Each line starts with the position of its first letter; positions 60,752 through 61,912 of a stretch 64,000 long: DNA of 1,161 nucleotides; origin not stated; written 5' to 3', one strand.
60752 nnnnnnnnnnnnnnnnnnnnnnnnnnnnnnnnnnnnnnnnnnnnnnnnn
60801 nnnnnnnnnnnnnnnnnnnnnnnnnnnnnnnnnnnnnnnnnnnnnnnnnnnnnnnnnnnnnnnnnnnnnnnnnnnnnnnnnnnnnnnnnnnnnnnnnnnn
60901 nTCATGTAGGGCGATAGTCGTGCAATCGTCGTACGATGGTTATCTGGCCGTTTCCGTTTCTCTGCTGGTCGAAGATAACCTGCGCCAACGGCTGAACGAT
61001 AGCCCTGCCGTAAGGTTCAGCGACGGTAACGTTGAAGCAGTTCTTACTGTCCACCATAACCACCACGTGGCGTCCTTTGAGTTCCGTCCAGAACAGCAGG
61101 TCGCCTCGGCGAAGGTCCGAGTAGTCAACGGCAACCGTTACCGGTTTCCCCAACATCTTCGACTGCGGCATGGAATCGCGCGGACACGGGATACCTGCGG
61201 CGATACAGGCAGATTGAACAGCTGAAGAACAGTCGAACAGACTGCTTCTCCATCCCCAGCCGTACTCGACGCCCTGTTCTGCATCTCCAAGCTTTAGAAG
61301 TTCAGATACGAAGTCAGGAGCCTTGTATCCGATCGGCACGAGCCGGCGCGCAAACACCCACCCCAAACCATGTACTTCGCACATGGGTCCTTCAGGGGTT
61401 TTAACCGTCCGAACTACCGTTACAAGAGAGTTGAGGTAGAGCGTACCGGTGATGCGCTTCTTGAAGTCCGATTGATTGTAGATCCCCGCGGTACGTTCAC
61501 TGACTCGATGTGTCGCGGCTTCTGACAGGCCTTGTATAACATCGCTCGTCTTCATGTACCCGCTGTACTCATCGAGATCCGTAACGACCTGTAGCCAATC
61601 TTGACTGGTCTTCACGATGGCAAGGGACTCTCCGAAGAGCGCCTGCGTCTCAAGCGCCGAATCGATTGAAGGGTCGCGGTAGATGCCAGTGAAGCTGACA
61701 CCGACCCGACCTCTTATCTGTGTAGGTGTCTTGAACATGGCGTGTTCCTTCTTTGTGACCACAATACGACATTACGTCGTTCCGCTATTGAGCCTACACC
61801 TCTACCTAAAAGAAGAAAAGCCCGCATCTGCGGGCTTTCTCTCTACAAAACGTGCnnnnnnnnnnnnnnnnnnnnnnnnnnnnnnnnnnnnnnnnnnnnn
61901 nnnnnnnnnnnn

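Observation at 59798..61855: Cytoplasmic peptidoglycan-peptide processing pair (YkfC-like SH3b-NlpC/P60 + M15 LAS peptidase) and a KGG stress protein inserted between rpsG and fusA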

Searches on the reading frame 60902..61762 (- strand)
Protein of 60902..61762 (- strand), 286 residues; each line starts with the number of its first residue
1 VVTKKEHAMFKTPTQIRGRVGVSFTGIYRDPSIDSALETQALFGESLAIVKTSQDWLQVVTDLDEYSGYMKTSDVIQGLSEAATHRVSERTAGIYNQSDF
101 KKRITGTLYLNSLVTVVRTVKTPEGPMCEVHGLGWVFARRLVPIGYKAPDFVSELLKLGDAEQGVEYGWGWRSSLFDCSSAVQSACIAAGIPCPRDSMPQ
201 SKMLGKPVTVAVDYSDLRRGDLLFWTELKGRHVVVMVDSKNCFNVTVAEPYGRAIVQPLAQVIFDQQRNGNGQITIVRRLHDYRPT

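Call 3: search_protein_families(library=pfam, proteins=[window:60902-61762:-], max_evalue=0.1)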
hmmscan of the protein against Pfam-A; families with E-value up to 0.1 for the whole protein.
window:60902-61762:- (286 aa): 4 families
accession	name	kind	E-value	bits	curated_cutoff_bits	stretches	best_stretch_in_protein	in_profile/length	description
PF18348.7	SH3_16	-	1.8e-12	47.3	25.8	1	27-74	1-48/49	Bacterial dipeptidyl-peptidase Sh3 domain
PF00877.26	NLPC_P60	-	2.2e-09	37.7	23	1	164-245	1-80/105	NlpC/P60 family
PF08239.17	SH3_3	-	0.00013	22.5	27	1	29-74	7-52/54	Bacterial SH3 domain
PF13457.12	GW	-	0.081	14.1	21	0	88-138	14-72/76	GW (Gly-Tryp) dipeptide domain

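Call 4: search_protein_families(library=ncbifam, proteins=[window:60902-61762:-], max_evalue=0.1)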
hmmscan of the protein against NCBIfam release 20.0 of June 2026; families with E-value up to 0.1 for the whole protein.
window:60902-61762:- (286 aa): 5 families
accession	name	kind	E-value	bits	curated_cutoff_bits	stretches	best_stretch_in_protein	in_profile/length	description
NF033742.1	NlpC_p60_RipB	exception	0.00025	20.8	335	1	163-240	104-174/206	NlpC/P60 family peptidoglycan endopeptidase RipB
NF008096.1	PRK10838.1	equivalog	0.0005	19.9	186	1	153-241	69-155/189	bifunctional murein DD-endopeptidase/murein LD-carboxypeptidase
NF046048.1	NlpC_P60_DIP1281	equivalog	0.0011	17.9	517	1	176-234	498-551/587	DIP1281 family NlpC/P60 protein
NF033743.1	NlpC_inact_RipD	exception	0.062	12.8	215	1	176-227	93-139/181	NlpC/P60 family peptidoglycan-binding protein RipD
NF038345.1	wall_hydro_RipC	exception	0.084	12.3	425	0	164-225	263-320/362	peptidoglycan hydrolase RipC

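Call 8: find_homologous_proteins(query=window:60902-61738:-)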
Query window:60902-61738:- (278 aa): 64 proteins with E <= 0.001 among 1142 candidates.
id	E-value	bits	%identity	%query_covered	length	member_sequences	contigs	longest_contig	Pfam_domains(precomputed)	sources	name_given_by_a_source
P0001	2.8e-185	632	100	100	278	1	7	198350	PF00877.26,PF18348.8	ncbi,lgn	-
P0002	6.0e-151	519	83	99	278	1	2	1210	PF00877.26,PF18348.8,PF08239.18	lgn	-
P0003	4.7e-78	280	51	96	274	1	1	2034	PF00877.26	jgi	jgi:hypothetical protein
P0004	1.4e-68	249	48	94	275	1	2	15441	PF00877.26,PF18348.8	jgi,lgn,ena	-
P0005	4.0e-68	248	48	95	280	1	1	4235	PF00877.26,PF18348.8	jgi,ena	jgi:hypothetical protein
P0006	1.7e-56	210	42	95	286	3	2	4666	PF00877.26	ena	-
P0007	1.3e-31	128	38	91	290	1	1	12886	PF00877.26,PF18348.8,PF08239.18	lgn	-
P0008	4.2e-28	117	36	95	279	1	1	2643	PF00877.26,PF18348.8,PF08239.18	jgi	jgi:cell wall-associated NlpC family hydrolase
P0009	8.8e-28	115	31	97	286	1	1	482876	PF00877.26,PF18348.8,PF08239.18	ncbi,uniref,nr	ncbi:NlpC/P60 family protein [Hyphobacterium sp. HN65]|uniref:NlpC/P60 family protein n=1 Tax=Hyphob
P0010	1.1e-25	109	34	95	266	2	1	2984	PF00877.26,PF18348.8,PF08239.18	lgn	-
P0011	1.2e-25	108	33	91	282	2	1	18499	PF00877.26,PF18348.8,PF08239.18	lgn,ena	-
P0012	5.1e-25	106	38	74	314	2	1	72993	PF00877.26,PF18348.8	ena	-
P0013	6.3e-25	106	36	97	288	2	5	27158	PF00877.26,PF18348.8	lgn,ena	-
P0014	7.4e-25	106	33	96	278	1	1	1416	PF00877.26,PF18348.8,PF08239.18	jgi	jgi:cell wall-associated NlpC family hydrolase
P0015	3.1e-24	104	36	86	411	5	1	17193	PF00877.26,PF18348.8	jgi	jgi:cell wall-associated NlpC family hydrolase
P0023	4.8e-23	100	37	80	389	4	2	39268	PF00877.26,PF18348.8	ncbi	ncbi:MAG: NlpC/P60 family protein [Rhodomicrobium sp.]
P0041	2.7e-21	94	36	81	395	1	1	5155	PF00877.26,PF18348.8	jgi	jgi:Bacterial dipeptidyl-peptidase Sh3 domain/NlpC/P60 family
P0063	1.7e-8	52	30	94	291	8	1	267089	PF00877.26,PF18348.8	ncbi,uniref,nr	ncbi:NlpC/P60 family protein [Shimia sp. R9_3]|uniref:C40 family peptidase n=1 Tax=Shimia sp. R9_3 T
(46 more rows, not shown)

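Call 10: find_encoding_contigs(protein=P0001, flank=6000, max_places=6)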
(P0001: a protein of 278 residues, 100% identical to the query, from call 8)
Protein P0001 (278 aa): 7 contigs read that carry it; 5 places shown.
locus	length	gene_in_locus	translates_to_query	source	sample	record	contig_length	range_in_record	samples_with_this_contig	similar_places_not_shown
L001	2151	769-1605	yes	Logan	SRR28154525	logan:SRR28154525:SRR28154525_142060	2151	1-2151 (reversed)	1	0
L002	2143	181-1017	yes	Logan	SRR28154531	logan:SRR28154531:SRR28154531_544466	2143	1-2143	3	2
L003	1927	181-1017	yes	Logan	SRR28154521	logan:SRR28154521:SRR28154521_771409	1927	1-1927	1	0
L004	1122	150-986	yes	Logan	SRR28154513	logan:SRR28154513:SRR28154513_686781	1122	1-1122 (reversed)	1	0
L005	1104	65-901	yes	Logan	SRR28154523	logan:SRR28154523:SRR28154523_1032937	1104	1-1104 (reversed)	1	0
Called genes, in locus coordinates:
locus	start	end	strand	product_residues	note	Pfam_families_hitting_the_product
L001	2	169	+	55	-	?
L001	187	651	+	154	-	PF00177:Ribosomal_S7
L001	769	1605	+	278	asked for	PF18348:SH3_16, PF00877:NLPC_P60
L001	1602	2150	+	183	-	?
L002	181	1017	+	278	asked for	PF18348:SH3_16, PF00877:NLPC_P60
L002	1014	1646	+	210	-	PF13539:Peptidase_M15_4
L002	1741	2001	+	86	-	PF10685:KGG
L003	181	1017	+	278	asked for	PF18348:SH3_16, PF00877:NLPC_P60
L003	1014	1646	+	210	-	PF13539:Peptidase_M15_4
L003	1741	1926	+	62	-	?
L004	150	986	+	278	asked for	PF18348:SH3_16, PF00877:NLPC_P60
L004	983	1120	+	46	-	?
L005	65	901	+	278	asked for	PF18348:SH3_16, PF00877:NLPC_P60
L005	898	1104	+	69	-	?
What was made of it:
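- The identical arrangement appears in at least five independent assemblies (call 10).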

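Call 11: find_encoding_contigs(protein=P0004, flank=8000, max_places=4)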
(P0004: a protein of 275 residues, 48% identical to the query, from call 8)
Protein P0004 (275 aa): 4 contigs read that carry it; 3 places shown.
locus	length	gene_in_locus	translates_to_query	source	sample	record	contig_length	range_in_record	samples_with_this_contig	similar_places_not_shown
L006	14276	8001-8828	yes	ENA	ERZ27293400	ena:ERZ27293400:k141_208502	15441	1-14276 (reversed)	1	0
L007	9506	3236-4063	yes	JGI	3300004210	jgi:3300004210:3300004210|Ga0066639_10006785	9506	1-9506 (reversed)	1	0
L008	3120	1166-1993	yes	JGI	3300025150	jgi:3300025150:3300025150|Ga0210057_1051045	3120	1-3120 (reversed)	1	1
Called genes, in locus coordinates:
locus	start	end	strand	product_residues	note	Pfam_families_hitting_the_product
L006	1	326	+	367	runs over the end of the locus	-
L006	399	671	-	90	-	PF00216:Bac_DNA_binding, PF18291:HU-HIG (faint)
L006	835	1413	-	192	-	PF00574:CLP_protease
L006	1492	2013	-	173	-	PF00719:Pyrophosphatase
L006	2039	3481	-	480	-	PF08529:NusA_N, PF00575:S1, PF13184:KH_NusA_1st, PF07650:KH_2 (faint), PF26594:KH_NusA_2nd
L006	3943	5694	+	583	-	PF05157:MshEN, PF00437:T2SSE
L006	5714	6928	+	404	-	PF00482:T2SSF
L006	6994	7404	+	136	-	PF00164:Ribosom_S12_S23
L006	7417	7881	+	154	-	PF00177:Ribosomal_S7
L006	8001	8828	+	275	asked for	PF18348:SH3_16, PF00877:NLPC_P60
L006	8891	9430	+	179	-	PF13539:Peptidase_M15_4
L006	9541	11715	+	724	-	PF00009:GTP_EFTU, PF22042:EF-G_D2, PF03144:GTP_EFTU_D2, PF14492:EFG_III, PF16658:RF3_C (weak), PF03764:EFG_IV, PF00679:EFG_C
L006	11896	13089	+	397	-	PF00009:GTP_EFTU, PF03144:GTP_EFTU_D2, PF03143:GTP_EFTU_D3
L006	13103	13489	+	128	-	PF00338:Ribosomal_S10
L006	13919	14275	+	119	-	?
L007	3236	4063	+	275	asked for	PF18348:SH3_16, PF00877:NLPC_P60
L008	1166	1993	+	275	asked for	PF18348:SH3_16, PF00877:NLPC_P60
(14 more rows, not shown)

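Call 16: search_solved_structures(query=window:60902-61738:-, max_evalue=0.01, show_alignments=3)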
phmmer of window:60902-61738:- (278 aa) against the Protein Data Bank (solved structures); distinct sequences matched with E-value up to 0.01: 9.
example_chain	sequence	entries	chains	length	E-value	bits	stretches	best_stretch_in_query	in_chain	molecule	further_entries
3h41_A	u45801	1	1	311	2.1e-09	40.4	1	28-227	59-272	NLP/P60 family protein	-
3npf_A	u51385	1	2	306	8.2e-09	38.4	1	144-217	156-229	putative dipeptidyl-peptidase VI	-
3pvq_A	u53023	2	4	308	7e-08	35.4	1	147-218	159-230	Dipeptidyl-peptidase VI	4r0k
2hbw_A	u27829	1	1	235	1.6e-07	34.2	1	155-238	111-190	NLP/P60 protein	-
8er5_A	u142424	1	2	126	4.6e-05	26.1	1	155-238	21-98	NlpC/P60 domain-containing protein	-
2evr_A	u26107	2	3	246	6e-05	25.7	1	154-227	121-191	COG0791: Cell wall-associated hydrolases (invasion-associated proteins)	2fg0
3pbi_A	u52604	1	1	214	0.0063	19.1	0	156-236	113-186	INVASION PROTEIN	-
8wt3_A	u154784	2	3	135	0.0095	18.5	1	165-231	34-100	Peptidoglycan DL-endopeptidase CwlO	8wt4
23tz_A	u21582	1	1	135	0.0095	18.5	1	165-231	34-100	Peptidoglycan DL-endopeptidase CwlO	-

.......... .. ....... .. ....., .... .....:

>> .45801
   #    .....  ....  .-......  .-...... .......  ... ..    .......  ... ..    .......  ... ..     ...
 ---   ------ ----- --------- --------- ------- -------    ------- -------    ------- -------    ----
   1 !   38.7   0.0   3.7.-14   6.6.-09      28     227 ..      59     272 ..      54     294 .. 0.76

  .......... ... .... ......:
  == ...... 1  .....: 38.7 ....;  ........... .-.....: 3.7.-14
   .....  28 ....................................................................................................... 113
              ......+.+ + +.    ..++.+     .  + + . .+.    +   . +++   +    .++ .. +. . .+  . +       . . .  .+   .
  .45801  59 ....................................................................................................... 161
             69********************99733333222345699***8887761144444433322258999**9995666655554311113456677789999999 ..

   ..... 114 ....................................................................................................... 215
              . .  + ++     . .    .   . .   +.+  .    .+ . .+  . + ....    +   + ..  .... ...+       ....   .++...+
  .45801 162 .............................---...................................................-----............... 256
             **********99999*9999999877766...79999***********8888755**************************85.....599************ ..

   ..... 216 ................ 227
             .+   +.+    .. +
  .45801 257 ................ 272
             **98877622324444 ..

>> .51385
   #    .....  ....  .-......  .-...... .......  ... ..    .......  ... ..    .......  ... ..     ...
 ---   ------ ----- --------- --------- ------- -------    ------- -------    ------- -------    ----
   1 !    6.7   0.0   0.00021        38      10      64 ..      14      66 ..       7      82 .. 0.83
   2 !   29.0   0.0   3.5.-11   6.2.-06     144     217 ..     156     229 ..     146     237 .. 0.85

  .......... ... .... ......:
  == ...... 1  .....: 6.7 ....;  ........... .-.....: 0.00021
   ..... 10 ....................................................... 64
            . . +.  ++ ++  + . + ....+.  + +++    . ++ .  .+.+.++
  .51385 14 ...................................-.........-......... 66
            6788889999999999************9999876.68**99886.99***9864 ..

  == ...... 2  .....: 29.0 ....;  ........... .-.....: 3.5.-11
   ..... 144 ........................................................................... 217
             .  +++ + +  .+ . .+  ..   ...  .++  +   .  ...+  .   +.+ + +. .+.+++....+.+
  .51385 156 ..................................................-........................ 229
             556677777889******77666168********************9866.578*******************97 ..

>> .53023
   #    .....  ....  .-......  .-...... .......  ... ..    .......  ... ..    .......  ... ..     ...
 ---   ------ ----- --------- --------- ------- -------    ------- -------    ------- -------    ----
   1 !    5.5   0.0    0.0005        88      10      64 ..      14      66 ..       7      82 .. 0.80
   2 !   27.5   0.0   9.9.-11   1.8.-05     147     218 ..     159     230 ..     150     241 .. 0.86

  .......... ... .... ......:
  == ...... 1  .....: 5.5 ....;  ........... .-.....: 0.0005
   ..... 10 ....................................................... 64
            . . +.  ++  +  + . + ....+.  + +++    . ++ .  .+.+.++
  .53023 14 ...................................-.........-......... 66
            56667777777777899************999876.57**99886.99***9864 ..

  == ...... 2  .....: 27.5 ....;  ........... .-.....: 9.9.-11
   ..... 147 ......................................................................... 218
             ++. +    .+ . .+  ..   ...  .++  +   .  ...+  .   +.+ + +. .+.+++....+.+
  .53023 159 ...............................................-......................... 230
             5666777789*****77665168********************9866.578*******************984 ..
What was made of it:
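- The best PDB sequence match is BcYkfC over both the SH3b and catalytic domains (call 16).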

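Call 28: predict_structure(alignment_id=A3)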
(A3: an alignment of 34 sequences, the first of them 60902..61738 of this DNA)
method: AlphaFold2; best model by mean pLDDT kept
length: 278 residues; sequences in the alignment: 34
mean_pLDDT: 93.8   pTM: 0.91
mean pLDDT of the five models: 93.8, 93.1, 92.6, 90.4, 90.1
residues with pLDDT >= 90: 249; 70-90: 19; 50-70: 9; < 50: 1
segments of 3 or more residues with pLDDT < 50: none
pLDDT, mean of each block of 10 residues (from residue 1): 68 97 96 97 95 95 95 91 97 97 98 98 97 97 95 87 96 97 95 95 94 95 93 96 95 96 94 75
secondary structure, 60 per line:
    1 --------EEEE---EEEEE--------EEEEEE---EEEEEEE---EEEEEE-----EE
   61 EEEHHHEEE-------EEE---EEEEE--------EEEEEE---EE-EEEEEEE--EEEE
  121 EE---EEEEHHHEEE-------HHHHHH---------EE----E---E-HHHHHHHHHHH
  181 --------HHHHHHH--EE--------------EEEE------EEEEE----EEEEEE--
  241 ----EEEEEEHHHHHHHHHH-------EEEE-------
elements in order: E9-12 E16-20 E29-34 E38-44 E48-53 E59-63 E67-69 E77-79 E83-87 E96-101 E108-114 E117-122 E126-129 E133-135 H143-148 H170-180 H189-195 E214-217 E224-228 E233-238 E245-250 H251-260 E268-271
